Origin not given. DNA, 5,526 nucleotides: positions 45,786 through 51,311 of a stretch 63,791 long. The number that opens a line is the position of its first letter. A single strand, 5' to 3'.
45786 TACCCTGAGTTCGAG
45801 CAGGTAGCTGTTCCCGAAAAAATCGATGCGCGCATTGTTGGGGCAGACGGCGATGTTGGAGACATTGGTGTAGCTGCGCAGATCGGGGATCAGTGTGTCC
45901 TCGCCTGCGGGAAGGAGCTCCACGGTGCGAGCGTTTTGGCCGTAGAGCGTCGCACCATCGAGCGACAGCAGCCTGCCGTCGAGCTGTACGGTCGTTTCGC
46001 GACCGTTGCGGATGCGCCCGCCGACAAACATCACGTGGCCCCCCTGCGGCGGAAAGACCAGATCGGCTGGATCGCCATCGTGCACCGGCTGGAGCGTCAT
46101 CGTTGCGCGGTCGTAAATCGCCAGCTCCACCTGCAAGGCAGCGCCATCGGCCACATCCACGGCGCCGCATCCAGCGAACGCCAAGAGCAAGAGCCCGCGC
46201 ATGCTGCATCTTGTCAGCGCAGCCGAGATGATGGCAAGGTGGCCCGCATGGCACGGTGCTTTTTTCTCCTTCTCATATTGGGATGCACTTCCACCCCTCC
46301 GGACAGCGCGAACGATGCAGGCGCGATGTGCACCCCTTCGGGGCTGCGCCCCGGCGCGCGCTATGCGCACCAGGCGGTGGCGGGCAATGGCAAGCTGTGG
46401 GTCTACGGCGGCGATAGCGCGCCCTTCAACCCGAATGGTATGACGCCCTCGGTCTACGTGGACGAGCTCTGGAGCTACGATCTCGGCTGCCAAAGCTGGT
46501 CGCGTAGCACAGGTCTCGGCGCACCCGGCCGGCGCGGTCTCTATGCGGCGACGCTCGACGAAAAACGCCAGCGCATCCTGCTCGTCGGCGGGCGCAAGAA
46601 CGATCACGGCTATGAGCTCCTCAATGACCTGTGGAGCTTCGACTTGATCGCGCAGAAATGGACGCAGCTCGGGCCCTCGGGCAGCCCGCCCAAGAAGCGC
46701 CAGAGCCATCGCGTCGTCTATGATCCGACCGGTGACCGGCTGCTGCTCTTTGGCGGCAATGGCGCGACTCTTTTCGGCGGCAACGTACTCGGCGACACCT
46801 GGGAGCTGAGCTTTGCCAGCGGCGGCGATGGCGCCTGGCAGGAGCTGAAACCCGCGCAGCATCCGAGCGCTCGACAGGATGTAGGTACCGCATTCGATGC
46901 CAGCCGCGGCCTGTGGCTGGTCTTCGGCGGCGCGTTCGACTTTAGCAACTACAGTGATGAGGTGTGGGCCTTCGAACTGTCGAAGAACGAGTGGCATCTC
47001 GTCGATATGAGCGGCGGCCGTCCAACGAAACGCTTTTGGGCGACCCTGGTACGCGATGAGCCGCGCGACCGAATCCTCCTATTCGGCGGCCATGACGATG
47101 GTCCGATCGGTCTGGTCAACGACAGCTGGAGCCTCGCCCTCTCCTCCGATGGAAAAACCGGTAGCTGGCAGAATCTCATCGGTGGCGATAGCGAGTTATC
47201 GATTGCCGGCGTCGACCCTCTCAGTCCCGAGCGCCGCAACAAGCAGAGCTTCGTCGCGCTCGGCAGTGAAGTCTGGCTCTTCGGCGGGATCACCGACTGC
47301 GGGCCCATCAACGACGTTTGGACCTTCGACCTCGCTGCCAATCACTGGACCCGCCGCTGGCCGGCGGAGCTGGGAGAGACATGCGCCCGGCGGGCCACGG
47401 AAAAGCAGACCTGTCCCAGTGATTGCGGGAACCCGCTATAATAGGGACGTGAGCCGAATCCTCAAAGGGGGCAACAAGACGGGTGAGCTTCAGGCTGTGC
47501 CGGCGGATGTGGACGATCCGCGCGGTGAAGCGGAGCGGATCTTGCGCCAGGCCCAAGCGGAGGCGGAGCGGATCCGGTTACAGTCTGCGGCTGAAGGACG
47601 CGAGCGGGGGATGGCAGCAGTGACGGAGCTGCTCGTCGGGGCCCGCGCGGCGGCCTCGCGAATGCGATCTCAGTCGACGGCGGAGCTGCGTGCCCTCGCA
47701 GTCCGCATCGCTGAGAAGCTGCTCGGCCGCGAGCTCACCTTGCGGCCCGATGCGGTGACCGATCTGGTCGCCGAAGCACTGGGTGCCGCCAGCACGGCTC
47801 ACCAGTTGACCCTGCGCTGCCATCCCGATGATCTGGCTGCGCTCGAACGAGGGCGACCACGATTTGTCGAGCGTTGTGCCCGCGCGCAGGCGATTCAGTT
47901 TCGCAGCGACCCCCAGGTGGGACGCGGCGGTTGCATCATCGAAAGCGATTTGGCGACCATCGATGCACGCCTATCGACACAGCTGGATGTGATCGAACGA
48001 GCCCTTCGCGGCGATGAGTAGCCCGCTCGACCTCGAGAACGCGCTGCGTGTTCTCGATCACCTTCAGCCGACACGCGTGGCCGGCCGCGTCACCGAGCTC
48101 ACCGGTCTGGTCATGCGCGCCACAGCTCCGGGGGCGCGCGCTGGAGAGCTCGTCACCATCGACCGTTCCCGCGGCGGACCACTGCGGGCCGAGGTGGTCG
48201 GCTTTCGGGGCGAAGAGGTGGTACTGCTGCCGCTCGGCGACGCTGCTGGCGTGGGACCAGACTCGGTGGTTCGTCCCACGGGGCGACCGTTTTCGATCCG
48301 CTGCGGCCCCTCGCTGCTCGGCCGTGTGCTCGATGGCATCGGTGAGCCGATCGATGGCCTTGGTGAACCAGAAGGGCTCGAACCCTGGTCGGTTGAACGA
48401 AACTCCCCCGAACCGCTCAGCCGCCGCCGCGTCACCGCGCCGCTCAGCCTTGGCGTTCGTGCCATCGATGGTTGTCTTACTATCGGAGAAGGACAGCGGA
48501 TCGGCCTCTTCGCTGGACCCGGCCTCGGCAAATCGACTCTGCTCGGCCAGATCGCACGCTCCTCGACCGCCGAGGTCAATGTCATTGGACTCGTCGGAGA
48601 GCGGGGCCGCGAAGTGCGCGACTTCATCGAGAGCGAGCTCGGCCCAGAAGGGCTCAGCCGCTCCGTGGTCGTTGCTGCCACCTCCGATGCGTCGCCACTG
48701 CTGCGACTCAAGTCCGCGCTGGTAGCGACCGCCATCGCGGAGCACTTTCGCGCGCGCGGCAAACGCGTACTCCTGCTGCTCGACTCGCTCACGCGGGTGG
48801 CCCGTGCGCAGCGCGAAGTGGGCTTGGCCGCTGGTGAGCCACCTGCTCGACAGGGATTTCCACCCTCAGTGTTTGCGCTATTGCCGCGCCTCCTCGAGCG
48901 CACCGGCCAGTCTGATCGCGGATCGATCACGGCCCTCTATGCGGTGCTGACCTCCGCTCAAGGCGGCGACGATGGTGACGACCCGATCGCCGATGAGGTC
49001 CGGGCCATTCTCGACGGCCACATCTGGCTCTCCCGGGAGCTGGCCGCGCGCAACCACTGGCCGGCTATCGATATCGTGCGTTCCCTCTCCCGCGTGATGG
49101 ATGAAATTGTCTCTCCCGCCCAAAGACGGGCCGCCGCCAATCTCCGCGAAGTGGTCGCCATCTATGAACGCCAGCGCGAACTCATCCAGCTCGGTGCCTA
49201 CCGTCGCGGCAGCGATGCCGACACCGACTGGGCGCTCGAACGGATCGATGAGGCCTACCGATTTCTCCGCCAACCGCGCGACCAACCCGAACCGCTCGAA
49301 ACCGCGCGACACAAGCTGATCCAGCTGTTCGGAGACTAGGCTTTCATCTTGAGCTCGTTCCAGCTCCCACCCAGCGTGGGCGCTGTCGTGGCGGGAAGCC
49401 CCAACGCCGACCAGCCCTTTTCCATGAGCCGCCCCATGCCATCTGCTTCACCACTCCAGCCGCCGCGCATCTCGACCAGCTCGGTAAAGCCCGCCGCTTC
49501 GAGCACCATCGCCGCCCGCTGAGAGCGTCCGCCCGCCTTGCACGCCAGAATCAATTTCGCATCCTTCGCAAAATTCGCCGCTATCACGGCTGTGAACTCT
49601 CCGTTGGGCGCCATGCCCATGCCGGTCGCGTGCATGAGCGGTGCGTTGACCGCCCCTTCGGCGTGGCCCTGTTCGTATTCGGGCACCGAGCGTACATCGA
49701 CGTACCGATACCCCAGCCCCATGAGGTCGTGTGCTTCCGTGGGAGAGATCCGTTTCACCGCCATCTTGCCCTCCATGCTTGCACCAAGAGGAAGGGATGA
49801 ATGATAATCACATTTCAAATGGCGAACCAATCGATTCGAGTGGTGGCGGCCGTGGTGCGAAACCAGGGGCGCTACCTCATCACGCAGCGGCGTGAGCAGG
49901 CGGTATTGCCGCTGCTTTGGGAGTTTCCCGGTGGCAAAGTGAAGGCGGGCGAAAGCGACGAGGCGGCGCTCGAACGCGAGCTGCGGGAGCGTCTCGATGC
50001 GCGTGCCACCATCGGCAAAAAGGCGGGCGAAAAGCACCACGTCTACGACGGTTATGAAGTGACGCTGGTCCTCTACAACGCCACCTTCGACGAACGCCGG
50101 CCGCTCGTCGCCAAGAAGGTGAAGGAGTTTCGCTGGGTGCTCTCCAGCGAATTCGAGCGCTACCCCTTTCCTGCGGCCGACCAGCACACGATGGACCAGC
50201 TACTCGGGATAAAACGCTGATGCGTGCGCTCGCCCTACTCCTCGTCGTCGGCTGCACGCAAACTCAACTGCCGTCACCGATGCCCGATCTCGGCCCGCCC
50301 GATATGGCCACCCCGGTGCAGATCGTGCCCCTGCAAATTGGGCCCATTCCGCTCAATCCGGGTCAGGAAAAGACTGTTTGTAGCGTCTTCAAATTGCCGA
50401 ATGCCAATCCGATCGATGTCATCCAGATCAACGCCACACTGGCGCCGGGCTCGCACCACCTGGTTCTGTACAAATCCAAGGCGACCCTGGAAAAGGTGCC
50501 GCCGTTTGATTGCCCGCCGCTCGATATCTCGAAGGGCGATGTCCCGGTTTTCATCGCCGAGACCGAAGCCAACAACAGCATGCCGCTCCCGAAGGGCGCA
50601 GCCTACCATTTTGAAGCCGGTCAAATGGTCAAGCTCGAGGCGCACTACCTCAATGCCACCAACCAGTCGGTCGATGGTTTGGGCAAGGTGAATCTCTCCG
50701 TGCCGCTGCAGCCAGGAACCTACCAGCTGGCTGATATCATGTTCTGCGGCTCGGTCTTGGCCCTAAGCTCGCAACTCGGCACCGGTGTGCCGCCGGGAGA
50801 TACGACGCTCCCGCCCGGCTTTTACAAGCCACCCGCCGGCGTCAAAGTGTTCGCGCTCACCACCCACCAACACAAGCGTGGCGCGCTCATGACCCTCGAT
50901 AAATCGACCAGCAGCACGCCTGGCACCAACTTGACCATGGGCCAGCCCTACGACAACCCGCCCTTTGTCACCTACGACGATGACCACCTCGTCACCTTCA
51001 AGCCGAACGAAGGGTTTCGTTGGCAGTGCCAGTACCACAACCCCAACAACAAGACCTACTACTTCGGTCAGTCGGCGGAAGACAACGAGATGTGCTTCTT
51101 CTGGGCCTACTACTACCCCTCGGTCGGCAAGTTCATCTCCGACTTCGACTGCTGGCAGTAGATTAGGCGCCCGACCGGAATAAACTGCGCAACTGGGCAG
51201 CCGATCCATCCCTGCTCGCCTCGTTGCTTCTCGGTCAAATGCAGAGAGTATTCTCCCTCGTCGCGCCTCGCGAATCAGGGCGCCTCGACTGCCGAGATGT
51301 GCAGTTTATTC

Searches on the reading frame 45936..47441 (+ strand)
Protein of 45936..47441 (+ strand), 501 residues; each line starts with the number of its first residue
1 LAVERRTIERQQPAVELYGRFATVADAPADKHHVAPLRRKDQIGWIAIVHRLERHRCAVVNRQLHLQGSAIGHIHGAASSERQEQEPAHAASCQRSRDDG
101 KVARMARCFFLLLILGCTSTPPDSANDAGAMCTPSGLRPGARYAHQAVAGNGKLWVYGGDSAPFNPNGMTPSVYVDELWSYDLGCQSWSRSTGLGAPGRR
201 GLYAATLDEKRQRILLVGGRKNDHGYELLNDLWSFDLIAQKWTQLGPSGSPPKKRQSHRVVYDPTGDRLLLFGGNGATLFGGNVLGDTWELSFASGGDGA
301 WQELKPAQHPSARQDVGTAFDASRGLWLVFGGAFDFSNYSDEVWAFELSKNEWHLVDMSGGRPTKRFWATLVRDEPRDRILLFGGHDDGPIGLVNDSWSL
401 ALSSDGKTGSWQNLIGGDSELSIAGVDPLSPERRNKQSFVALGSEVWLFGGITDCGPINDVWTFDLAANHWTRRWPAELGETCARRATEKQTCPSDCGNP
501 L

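Call 67: search_protein_families(library=pfam, proteins=[window:45936-47441:+], max_evalue=0.001)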
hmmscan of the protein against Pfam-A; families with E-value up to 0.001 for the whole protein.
window:45936-47441:+ (501 aa): 10 families
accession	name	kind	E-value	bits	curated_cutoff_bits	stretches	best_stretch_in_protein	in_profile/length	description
PF24681.1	Kelch_KLHDC2_KLHL20_DRC7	-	9e-49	166.2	50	2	133-314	42-205/221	KLHDC2/KLHL20/DRC7 Kelch-repeats domain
PF24981.1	Beta-prop_ATRN-LZTR1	-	3.2e-43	148.5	50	3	216-387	3-169/289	Attractin/LZTR1 beta-propeller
PF13415.12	Kelch_3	-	5.7e-31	106.5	22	3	213-263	3-48/48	Galactose oxidase, central domain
PF13418.12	Kelch_4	-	1.2e-26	92.9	21.6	2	200-250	2-46/49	Galactose oxidase, central domain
PF01344.31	Kelch_1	-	1.5e-19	69.6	20.1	2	141-190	1-41/46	Kelch motif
PF13964.12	Kelch_6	-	1.1e-18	66.9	25.3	1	212-247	12-45/50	Kelch motif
PF07646.21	Kelch_2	-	3.1e-11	43.1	21.3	0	211-247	11-46/48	Kelch motif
PF13854.13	Kelch_HCF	-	9e-11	42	113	0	321-473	75-229/345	Host cell factor, Kelch-repeats domain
PF24996.1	NANM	-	3.9e-07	29.7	45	0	141-236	53-141/350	N-acetylneuraminate epimerase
PF25210.1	Kelch_FKB95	-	6.6e-05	23.1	70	0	428-473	27-72/268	FKB95, Kelch-repeats domain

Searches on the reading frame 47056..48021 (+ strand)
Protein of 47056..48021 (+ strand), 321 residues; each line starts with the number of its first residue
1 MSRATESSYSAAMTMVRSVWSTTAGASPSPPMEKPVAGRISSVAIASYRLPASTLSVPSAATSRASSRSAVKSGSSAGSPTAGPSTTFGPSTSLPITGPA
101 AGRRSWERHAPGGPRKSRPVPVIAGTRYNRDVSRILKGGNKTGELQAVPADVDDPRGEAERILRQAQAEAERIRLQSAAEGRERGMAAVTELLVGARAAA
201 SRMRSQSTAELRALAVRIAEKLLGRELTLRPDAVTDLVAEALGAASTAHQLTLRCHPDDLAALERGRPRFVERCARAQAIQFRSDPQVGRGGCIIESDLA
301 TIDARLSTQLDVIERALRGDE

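Call 67: search_protein_families(library=pfam, proteins=[window:47056-48021:+], max_evalue=0.001)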
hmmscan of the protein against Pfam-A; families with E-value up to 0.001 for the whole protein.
window:47056-48021:+ (321 aa): 1 family
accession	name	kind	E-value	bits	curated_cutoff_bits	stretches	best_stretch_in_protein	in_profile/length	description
PF02108.21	FliH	-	4.1e-20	72.5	24.1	1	190-311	8-126/128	Flagellar assembly protein FliH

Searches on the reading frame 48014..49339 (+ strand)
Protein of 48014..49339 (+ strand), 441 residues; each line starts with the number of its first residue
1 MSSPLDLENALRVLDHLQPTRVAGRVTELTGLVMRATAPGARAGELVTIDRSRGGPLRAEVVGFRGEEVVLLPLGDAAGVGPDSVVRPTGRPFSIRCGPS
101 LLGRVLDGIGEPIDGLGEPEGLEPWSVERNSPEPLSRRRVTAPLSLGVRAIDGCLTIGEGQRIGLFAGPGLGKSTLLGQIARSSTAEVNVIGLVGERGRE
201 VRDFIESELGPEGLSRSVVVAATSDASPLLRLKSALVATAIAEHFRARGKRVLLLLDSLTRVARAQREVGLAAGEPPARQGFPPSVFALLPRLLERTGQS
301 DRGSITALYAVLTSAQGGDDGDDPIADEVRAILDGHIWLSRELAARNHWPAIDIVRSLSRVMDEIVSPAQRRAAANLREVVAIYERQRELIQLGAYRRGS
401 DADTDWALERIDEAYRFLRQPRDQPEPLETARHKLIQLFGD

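Call 67: search_protein_families(library=pfam, proteins=[window:48014-49339:+], max_evalue=0.001)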
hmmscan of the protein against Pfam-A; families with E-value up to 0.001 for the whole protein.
window:48014-49339:+ (441 aa): 3 families
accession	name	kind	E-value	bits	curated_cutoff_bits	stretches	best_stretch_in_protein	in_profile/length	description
PF00006.31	ATP-synt_ab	-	1.1e-79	267.4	29.5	1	147-359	1-213/213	ATP synthase alpha/beta family, nucleotide-binding domain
PF18269.6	T3SS_ATPase_C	-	1.9e-19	69.7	22.7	1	366-436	1-71/72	T3SS EscN ATPase C-terminal domain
PF02874.29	ATP-synt_ab_N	-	5.8e-05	24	20.9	1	27-90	2-69/69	ATP synthase alpha/beta family, beta-barrel domain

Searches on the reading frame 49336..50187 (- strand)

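Call 67: search_protein_families(library=pfam, proteins=[window:49336-50187:-], max_evalue=0.001)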
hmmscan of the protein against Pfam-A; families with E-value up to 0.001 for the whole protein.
window:49336-50187:- (283 aa): 1 family
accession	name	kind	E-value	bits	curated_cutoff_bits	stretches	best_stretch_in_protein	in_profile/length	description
PF00581.25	Rhodanese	-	2.2e-14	54.2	22.2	1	149-245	2-97/102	Rhodanese-like domain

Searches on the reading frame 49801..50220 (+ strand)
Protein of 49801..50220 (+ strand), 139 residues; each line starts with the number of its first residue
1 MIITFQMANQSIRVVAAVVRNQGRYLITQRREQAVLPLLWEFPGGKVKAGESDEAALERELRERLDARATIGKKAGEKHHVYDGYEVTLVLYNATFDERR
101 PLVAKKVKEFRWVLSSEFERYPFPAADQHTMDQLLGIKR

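Call 67: search_protein_families(library=pfam, proteins=[window:49801-50220:+], max_evalue=0.001)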
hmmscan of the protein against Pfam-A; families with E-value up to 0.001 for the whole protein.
window:49801-50220:+ (139 aa): 2 families
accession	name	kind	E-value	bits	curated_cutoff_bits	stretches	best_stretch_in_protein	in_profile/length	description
PF14815.12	NUDIX_4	-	2.2e-22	79.4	35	1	16-132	2-112/113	NUDIX domain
PF00293.34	NUDIX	-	3.3e-13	50.2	21.1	1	14-132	5-132/134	NUDIX domain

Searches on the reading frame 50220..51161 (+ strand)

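Call 67: search_protein_families(library=pfam, proteins=[window:50220-51161:+], max_evalue=0.001)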
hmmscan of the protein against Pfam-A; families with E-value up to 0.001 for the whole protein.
window:50220-51161:+ (313 aa): 1 family
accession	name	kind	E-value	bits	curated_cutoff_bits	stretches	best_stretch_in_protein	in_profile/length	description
PF03712.20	Cu2_monoox_C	-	3e-10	40.2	23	1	204-302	41-139/157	Copper type II ascorbate-dependent monooxygenase, C-terminal domain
